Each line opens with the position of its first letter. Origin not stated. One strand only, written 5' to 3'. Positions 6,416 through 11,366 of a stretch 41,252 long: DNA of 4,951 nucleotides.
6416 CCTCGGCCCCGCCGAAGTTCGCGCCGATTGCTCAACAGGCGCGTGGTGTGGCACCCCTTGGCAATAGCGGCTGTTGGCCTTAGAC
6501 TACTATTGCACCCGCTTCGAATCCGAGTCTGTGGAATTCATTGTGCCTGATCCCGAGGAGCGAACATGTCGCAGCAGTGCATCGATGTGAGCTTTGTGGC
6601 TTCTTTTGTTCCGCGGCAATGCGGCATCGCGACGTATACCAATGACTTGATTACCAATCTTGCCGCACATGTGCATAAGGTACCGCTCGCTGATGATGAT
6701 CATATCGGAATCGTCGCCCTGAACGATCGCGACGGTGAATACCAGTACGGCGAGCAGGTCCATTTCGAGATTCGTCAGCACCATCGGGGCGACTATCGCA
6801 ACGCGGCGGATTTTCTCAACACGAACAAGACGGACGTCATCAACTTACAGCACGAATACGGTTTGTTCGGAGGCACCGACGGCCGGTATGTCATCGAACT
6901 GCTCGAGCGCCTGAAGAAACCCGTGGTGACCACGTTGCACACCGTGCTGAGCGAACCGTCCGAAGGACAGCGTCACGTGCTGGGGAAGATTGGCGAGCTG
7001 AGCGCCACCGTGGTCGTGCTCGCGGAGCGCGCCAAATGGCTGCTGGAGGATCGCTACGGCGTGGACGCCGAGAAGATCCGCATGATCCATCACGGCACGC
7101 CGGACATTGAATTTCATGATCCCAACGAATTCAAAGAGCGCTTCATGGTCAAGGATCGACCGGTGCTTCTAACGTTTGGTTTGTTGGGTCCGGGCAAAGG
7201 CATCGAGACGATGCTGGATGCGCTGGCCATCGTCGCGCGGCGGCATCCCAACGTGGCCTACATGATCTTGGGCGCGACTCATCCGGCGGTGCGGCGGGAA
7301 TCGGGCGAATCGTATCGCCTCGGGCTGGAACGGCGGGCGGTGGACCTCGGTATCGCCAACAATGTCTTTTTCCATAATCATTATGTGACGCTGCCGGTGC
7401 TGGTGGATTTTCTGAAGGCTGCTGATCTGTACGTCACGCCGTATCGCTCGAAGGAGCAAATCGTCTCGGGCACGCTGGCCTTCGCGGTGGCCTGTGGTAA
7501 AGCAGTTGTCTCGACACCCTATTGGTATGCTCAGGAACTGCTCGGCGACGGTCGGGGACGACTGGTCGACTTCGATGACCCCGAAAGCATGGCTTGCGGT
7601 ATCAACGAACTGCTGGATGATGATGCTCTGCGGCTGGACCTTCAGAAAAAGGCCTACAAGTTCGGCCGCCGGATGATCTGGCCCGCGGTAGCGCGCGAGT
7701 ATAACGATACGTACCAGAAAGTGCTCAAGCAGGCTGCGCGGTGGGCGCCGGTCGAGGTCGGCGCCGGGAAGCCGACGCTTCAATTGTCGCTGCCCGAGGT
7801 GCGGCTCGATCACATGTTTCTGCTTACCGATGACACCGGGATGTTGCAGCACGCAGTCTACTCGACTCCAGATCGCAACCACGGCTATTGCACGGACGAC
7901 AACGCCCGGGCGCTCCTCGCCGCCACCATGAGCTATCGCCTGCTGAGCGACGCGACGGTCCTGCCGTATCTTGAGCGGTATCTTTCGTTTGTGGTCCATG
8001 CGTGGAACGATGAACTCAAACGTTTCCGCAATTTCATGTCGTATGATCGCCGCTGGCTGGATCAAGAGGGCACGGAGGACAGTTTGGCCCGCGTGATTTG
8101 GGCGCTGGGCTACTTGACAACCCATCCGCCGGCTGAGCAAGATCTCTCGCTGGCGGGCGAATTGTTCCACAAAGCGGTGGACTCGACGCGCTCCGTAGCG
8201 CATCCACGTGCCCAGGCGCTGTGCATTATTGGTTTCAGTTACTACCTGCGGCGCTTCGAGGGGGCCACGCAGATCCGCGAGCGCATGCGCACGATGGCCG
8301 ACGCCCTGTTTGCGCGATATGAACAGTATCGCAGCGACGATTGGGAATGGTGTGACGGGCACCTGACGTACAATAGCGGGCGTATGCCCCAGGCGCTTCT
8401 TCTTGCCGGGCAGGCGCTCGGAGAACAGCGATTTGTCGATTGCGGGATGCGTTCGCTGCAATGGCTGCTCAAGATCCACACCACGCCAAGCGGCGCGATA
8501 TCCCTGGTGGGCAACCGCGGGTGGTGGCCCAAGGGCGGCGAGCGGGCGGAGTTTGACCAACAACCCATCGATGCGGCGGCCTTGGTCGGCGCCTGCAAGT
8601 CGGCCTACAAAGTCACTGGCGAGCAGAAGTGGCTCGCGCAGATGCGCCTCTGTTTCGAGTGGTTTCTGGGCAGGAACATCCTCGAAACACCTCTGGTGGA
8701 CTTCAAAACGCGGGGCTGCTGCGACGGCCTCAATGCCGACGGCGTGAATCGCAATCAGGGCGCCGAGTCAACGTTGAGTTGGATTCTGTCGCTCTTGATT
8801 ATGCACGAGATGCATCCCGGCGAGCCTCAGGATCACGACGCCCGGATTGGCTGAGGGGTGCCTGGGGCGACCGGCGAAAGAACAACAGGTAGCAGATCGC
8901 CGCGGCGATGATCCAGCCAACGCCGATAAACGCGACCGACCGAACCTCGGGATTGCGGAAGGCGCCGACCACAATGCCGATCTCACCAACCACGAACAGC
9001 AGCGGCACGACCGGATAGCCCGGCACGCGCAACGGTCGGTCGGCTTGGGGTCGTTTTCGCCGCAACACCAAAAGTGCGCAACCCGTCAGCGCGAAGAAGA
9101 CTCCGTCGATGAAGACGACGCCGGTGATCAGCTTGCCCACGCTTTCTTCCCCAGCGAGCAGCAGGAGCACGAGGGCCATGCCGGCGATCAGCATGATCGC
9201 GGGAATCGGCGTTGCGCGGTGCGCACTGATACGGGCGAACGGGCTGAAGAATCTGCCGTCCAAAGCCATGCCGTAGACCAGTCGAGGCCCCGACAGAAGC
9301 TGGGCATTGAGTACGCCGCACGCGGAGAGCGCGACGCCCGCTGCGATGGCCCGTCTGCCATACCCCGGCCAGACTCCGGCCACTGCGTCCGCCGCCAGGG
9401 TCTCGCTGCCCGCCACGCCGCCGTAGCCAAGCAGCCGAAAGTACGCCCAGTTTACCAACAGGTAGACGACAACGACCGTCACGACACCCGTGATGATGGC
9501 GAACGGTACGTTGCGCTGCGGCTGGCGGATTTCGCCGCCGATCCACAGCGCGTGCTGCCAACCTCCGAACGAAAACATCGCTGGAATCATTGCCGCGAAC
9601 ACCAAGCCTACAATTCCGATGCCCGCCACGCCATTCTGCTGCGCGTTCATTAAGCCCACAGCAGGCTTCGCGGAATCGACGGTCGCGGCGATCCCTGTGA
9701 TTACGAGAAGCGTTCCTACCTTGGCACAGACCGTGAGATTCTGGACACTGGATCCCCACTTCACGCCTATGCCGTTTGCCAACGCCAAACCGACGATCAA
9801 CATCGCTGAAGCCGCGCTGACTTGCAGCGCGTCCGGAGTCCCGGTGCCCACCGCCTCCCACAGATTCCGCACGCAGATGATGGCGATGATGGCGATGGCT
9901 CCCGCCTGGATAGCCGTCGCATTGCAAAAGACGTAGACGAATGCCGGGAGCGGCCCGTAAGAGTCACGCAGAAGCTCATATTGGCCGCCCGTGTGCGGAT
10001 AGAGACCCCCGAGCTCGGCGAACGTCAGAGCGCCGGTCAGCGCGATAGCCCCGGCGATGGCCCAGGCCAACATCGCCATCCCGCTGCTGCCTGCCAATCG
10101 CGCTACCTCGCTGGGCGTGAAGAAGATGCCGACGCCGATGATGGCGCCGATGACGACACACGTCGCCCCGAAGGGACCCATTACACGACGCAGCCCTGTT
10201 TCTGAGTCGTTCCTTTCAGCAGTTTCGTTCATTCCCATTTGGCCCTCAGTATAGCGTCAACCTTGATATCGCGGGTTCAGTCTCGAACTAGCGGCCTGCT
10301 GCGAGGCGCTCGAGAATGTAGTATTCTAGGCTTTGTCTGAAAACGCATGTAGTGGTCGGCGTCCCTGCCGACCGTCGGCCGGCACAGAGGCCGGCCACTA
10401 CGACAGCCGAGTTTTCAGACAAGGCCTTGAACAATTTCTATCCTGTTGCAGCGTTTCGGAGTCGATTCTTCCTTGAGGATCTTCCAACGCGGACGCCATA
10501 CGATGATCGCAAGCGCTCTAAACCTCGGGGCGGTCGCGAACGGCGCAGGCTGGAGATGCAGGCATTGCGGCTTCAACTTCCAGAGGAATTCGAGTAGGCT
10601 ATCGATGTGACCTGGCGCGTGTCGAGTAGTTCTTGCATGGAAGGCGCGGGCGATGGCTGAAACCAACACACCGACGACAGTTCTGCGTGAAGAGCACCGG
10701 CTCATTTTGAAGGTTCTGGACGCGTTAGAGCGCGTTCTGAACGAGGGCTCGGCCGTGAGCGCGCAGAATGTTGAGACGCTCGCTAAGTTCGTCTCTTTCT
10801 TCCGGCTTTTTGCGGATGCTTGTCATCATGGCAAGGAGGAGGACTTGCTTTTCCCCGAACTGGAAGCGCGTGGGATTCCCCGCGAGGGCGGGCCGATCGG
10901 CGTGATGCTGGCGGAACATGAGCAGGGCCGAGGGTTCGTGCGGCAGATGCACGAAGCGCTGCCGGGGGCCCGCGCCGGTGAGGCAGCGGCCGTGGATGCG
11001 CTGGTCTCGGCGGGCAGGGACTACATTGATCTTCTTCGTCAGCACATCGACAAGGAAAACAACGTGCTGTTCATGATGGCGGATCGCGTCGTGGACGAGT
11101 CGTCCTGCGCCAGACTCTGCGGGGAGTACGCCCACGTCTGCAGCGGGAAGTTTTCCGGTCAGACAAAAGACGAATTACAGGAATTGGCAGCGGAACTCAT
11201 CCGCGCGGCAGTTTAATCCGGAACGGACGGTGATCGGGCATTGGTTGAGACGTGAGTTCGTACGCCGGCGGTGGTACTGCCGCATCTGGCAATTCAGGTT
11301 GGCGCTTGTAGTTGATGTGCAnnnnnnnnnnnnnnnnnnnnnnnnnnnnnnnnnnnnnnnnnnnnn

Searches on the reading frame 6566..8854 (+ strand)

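Call 7: search_protein_families(library=pfam, proteins=[window:6566-8854:+])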
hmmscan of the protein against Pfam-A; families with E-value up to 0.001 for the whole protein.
window:6566-8854:+ (762 aa): 3 families
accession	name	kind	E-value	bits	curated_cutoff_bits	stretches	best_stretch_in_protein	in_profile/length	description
PF00534.26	Glycos_transf_1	-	1.4e-18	67.4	26.4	1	188-365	5-171/172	Glycosyl transferases group 1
PF13692.12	Glyco_trans_1_4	-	7.4e-16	59.1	27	1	198-352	1-142/142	Glycosyl transferases group 1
PF13439.12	Glyco_transf_4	-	2.2e-09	38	28.5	1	20-177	3-165/170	Glycosyltransferase Family 4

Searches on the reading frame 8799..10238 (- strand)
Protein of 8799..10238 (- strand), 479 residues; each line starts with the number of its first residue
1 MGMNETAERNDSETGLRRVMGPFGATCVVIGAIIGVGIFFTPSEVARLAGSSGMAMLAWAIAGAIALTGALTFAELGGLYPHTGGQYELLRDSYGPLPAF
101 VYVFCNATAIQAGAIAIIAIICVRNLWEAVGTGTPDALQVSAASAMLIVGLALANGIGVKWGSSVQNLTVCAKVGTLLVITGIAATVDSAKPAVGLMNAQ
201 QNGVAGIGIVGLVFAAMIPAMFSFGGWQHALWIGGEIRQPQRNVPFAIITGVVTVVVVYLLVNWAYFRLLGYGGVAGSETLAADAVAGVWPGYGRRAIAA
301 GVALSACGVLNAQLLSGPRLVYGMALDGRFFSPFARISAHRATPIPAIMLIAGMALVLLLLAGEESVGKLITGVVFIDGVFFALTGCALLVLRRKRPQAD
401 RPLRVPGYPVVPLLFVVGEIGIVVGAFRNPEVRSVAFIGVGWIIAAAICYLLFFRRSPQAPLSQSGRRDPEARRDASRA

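Call 7: search_protein_families(library=pfam, proteins=[window:8799-10238:-])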
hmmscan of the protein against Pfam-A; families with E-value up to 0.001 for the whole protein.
window:8799-10238:- (479 aa): 2 families
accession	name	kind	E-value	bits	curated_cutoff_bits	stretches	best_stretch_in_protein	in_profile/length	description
PF13520.12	AA_permease_2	-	9.1e-52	176.8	27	1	21-445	2-420/427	Amino acid permease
PF00324.27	AA_permease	-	1e-24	87.6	24.6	1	27-395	4-384/470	Amino acid permease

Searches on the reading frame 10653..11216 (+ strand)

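Call 7: search_protein_families(library=pfam, proteins=[window:10653-11216:+])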
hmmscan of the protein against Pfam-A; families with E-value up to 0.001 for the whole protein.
window:10653-11216:+ (187 aa): 1 family
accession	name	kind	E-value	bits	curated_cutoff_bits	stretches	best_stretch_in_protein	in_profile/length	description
PF01814.28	Hemerythrin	-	7.5e-25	88.3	25.3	1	6-143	1-127/127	Hemerythrin HHE cation binding domain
